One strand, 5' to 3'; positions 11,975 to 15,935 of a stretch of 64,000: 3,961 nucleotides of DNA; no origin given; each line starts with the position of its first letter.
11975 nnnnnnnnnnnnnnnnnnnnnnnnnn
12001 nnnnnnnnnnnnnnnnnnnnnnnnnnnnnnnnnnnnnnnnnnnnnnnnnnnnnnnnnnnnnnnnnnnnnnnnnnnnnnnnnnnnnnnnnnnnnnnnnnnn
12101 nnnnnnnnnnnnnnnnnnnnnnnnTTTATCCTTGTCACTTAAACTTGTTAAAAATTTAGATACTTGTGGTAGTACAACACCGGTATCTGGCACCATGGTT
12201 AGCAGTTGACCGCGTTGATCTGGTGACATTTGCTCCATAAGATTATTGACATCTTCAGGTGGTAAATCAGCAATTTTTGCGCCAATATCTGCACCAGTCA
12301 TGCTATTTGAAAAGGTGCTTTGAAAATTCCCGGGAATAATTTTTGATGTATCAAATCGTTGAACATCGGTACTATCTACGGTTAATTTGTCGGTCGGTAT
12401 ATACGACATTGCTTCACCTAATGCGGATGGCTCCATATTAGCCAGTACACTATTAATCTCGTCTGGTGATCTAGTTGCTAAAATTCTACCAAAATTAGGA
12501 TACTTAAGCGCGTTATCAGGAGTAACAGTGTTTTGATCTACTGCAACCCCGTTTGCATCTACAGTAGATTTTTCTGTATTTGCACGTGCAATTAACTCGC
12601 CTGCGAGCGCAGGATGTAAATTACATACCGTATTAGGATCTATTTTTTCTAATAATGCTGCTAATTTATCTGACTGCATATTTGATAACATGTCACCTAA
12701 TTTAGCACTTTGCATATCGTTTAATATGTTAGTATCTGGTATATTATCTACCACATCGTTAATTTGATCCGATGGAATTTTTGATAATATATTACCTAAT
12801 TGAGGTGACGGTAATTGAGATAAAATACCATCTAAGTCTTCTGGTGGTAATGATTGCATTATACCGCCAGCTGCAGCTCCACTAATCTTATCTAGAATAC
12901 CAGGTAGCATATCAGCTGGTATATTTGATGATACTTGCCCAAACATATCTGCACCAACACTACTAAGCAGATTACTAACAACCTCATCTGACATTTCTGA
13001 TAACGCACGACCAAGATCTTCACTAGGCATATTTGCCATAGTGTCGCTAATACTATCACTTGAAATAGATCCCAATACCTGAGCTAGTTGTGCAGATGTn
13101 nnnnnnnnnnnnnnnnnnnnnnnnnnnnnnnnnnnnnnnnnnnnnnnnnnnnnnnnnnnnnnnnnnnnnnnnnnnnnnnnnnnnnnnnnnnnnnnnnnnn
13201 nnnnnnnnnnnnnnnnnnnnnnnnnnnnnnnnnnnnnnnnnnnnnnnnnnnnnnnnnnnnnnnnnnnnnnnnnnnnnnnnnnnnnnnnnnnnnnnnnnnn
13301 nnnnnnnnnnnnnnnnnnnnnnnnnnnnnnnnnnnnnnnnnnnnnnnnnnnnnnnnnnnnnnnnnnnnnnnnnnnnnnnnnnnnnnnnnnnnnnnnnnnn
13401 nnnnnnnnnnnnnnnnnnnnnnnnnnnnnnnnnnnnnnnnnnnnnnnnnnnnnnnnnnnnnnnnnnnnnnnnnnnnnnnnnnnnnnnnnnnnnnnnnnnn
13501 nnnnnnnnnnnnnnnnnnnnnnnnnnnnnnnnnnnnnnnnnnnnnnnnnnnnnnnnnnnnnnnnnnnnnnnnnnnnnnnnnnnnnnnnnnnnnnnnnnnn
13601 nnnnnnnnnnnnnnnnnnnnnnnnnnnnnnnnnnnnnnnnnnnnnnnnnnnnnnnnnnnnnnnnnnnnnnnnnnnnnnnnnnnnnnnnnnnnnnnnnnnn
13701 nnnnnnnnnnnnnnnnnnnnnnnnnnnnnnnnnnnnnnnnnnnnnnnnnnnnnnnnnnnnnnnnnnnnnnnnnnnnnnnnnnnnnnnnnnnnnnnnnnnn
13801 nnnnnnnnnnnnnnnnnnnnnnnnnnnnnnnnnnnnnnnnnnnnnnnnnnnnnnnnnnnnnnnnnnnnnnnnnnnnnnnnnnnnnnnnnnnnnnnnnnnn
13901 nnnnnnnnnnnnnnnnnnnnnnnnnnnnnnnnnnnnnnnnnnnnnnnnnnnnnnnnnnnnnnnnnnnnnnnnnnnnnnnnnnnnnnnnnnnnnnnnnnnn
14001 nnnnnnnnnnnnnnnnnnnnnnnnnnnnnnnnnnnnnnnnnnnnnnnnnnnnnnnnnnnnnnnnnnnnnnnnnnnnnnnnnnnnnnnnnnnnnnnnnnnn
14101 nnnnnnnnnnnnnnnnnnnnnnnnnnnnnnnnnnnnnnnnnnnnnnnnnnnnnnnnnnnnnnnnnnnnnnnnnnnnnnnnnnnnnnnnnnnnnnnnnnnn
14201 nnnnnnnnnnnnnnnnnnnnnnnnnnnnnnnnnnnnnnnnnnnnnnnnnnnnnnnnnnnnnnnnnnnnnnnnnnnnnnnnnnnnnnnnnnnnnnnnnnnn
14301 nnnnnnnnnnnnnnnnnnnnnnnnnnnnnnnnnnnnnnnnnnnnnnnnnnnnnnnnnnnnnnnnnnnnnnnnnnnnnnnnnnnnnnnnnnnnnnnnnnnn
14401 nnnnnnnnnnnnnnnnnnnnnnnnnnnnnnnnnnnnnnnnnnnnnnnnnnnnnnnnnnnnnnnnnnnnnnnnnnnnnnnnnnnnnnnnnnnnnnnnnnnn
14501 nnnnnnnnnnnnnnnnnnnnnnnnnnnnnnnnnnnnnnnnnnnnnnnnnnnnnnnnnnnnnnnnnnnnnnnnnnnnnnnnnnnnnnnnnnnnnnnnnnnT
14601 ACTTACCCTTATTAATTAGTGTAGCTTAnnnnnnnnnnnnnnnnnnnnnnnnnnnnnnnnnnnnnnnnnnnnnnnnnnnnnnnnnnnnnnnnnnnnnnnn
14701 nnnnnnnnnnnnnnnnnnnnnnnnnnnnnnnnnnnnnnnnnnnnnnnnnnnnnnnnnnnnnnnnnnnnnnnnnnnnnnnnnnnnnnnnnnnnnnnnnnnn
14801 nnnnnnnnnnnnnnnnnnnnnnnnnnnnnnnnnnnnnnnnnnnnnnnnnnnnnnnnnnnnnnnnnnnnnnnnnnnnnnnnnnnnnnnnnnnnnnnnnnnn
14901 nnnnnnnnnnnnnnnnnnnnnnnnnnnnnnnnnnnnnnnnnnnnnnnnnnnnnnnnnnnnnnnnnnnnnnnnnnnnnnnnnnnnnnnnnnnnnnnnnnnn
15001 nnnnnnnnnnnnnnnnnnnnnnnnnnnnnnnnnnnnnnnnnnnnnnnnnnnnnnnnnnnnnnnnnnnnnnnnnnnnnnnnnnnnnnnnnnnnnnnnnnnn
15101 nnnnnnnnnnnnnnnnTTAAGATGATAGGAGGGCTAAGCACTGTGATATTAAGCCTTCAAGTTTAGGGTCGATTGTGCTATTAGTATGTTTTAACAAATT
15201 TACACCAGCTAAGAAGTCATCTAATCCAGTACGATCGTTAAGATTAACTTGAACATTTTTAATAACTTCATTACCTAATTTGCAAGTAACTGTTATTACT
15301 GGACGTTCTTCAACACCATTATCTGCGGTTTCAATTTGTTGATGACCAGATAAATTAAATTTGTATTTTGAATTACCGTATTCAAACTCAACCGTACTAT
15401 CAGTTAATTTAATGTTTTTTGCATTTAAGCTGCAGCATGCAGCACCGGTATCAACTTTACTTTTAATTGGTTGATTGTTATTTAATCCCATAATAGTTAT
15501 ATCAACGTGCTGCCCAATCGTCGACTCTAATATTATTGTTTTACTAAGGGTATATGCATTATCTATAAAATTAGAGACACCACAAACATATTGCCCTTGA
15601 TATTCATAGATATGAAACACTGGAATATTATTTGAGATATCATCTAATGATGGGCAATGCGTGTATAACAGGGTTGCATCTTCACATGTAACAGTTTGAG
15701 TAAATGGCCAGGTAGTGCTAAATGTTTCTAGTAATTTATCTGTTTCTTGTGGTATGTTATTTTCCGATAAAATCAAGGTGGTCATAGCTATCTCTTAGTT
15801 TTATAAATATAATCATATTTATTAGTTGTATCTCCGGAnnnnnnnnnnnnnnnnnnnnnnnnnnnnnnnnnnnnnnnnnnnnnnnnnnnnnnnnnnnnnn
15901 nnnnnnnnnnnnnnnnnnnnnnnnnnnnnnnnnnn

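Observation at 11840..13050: gp5-like spike carries a C-terminal array of about 25 helical LxxMxPxDL repeats (MgtE-N/FliG-like) instead of a lysozyme domain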

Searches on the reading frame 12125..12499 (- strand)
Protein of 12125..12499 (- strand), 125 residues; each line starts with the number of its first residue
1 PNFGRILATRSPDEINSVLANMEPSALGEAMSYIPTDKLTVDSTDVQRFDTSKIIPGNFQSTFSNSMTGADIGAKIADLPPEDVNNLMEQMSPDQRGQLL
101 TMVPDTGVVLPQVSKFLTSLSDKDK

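Call 22: search_protein_families(library=pfam, proteins=[window:12125-12499:-], max_evalue=0.01)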
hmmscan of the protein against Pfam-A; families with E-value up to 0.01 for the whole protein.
window:12125-12499:- (125 aa): 2 families
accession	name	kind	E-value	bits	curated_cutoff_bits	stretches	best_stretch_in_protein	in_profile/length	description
PF03448.22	MgtE_N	-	2.9e-05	25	25.9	0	76-105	46-75/102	MgtE intracellular N domain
PF14327.11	CSTF2_hinge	-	0.0085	16.9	27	0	10-33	13-36/81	Hinge domain of cleavage stimulation factor subunit 2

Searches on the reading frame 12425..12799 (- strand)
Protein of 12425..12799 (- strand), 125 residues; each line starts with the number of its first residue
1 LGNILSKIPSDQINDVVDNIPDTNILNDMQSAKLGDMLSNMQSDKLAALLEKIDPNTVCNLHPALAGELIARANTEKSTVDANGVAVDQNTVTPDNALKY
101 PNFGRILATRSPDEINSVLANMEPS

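Call 22: search_protein_families(library=pfam, proteins=[window:12425-12799:-], max_evalue=0.01)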
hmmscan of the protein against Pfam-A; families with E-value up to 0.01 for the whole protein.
window:12425-12799:- (125 aa): 1 family
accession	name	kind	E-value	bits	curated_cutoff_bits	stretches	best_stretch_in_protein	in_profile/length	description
PF03448.22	MgtE_N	-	8.1e-07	30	25.9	1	24-65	44-85/102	MgtE intracellular N domain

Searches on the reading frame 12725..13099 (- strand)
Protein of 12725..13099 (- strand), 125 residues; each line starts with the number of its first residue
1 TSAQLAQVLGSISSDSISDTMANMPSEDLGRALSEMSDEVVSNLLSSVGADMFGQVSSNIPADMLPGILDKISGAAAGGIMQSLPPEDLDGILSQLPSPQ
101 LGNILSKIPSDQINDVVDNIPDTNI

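Call 22: search_protein_families(library=pfam, proteins=[window:12725-13099:-], max_evalue=0.01)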
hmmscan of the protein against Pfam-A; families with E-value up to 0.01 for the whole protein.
window:12725-13099:- (125 aa): 4 families
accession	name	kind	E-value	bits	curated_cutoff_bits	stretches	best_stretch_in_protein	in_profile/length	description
PF03448.22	MgtE_N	-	3.4e-11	44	25.9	2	43-122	8-87/102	MgtE intracellular N domain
PF04003.17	Utp12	-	2e-05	25.1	31.5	0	5-38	5-39/107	Dip2/Utp12 Family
PF14841.11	FliG_M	-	0.0003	21.4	25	0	92-120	19-47/76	FliG middle domain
PF14327.11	CSTF2_hinge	-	0.00057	20.7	27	0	12-37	13-38/81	Hinge domain of cleavage stimulation factor subunit 2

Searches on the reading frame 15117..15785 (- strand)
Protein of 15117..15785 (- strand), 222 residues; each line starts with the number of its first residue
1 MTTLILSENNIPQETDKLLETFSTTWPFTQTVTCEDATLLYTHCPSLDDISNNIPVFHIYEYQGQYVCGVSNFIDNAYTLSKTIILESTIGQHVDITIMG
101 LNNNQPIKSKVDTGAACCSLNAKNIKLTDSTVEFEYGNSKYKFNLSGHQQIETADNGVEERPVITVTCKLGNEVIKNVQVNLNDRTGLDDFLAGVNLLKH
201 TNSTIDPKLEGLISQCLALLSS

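Call 20: search_protein_families(library=phrogs, proteins=[window:15117-15785:-], max_evalue=0.001)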
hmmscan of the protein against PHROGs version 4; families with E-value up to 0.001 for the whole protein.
window:15117-15785:- (222 aa): 0 families

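Call 22: search_protein_families(library=pfam, proteins=[window:15117-15785:-], max_evalue=0.01)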
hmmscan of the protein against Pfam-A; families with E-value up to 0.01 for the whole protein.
window:15117-15785:- (222 aa): 3 families
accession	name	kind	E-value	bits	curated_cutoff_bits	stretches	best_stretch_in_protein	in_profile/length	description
PF05618.17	Zn_protease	-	6.9e-08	32.9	27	1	96-208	8-130/138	Putative ATP-dependent zinc protease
PF13975.11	gag-asp_proteas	-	1.4e-05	26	28.2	1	103-200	6-92/92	gag-polyprotein putative aspartyl protease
PF13650.11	Asp_protease_2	-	0.0011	20.1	24.3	0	103-196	6-89/90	Aspartyl protease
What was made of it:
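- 14626..15785 (-): Two conserved upstream genes: a 171-aa protein of unknown function (14626..15141) and a 222-aa retropepsin-like aspartic protease (15117..15785). Pfam Zn_protease/RimB-like at 32.9 bits against a cutoff of 27 (call 22).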

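Call 79: search_protein_families(library=ncbifam, proteins=[window:15117-15785:-], max_evalue=0.01)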
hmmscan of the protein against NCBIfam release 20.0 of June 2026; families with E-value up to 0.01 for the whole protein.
window:15117-15785:- (222 aa): 4 families
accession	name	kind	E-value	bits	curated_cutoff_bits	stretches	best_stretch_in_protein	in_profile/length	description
NF052263.1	retropep_RloA2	exception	1.3e-08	34.6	250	1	152-208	104-160/170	retropepsin-like aspartic peptidase RloA2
NF052262.1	retropep_RloA1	exception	1.3e-07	31.4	280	1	155-209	107-161/178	retropepsin-like aspartic peptidase RloA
NF052264.1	retropep_RloA3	equivalog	8.5e-06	25.6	210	1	103-188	33-130/159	retropepsin-like aspartic peptidase RloA3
TIGR02281.1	clan_AA_DTGA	subfamily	6.6e-05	23.1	57.95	1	101-201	17-107/121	TIGR02281 family clan AA aspartic protease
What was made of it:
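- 14626..15785 (-): NCBIfam RloA-like hits fall below their cutoffs (call 79).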
